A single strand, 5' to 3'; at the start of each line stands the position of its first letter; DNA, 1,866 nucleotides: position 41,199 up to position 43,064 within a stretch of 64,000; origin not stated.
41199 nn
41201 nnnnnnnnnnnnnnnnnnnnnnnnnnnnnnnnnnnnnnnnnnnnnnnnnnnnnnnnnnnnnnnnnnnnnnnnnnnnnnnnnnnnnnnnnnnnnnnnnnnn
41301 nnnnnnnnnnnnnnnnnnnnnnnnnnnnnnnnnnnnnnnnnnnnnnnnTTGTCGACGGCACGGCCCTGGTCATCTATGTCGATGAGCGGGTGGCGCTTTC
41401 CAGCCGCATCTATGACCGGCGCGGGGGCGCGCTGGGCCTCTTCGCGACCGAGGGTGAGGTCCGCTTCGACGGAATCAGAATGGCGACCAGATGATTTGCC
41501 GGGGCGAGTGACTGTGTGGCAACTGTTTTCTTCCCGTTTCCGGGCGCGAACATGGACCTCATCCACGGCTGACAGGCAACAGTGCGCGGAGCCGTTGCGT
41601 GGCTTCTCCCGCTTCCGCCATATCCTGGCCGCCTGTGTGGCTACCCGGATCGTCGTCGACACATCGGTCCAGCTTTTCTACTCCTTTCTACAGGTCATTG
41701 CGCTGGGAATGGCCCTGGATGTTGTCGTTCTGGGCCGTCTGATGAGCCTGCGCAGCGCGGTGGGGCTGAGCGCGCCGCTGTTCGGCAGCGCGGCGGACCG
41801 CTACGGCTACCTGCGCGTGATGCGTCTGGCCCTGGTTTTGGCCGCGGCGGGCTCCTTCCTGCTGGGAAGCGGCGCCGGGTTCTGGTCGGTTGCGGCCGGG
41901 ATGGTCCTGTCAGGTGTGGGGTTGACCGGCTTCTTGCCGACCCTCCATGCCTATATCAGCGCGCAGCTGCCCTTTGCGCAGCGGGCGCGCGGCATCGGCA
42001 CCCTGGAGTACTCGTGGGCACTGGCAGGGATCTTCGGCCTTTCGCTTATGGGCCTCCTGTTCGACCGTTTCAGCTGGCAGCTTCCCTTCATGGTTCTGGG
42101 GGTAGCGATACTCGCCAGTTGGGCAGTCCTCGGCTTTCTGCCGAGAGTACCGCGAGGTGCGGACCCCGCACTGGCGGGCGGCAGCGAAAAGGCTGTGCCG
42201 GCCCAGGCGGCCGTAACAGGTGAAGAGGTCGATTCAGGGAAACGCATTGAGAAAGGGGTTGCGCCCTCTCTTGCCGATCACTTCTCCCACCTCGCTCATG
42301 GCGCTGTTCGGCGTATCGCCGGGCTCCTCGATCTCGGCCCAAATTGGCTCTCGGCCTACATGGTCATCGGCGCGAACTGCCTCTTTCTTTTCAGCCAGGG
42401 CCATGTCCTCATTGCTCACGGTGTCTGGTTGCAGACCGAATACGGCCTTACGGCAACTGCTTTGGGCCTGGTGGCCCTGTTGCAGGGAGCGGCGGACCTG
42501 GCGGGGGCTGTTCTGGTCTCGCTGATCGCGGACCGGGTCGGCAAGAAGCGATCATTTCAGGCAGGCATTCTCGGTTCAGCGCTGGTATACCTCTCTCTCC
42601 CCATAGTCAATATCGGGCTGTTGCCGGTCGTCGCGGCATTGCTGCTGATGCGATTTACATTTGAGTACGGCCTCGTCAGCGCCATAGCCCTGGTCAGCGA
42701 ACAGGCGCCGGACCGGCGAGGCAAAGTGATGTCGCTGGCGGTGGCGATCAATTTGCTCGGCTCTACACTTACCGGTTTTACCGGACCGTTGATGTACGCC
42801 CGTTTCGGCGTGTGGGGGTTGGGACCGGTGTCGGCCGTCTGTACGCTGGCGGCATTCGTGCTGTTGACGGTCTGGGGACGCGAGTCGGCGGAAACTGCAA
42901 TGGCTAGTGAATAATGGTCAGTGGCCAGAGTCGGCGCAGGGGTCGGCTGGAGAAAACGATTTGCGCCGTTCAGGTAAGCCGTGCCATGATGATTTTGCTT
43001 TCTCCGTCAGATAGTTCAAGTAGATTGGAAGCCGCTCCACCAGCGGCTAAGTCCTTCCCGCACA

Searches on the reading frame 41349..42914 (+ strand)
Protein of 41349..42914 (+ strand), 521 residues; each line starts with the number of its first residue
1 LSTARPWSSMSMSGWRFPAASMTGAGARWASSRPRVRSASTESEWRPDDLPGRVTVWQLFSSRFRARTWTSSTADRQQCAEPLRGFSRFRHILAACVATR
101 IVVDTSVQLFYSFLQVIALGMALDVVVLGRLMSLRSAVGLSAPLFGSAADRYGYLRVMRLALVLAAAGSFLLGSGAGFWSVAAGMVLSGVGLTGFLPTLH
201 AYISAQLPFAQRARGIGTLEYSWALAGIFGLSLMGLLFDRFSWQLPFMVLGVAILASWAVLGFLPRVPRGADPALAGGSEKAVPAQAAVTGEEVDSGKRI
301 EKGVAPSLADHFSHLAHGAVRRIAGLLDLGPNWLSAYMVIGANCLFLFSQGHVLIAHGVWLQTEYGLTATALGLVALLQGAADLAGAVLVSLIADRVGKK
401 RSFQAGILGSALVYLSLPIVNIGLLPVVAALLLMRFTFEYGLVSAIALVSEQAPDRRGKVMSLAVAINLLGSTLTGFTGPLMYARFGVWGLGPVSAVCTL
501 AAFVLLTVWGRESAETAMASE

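Call 87: search_protein_families(library=pfam, proteins=[window:41349-42914:+], max_evalue=0.01)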
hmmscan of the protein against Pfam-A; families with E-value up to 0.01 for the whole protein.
window:41349-42914:+ (521 aa): 2 families
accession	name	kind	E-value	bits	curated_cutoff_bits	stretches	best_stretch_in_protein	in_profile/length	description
PF07690.21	MFS_1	-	3.2e-34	118.8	33.4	2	101-300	6-188/347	Major Facilitator Superfamily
PF00083.30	Sugar_tr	-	4.4e-08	32.9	22.3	1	126-505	46-432/452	Sugar (and other) transporter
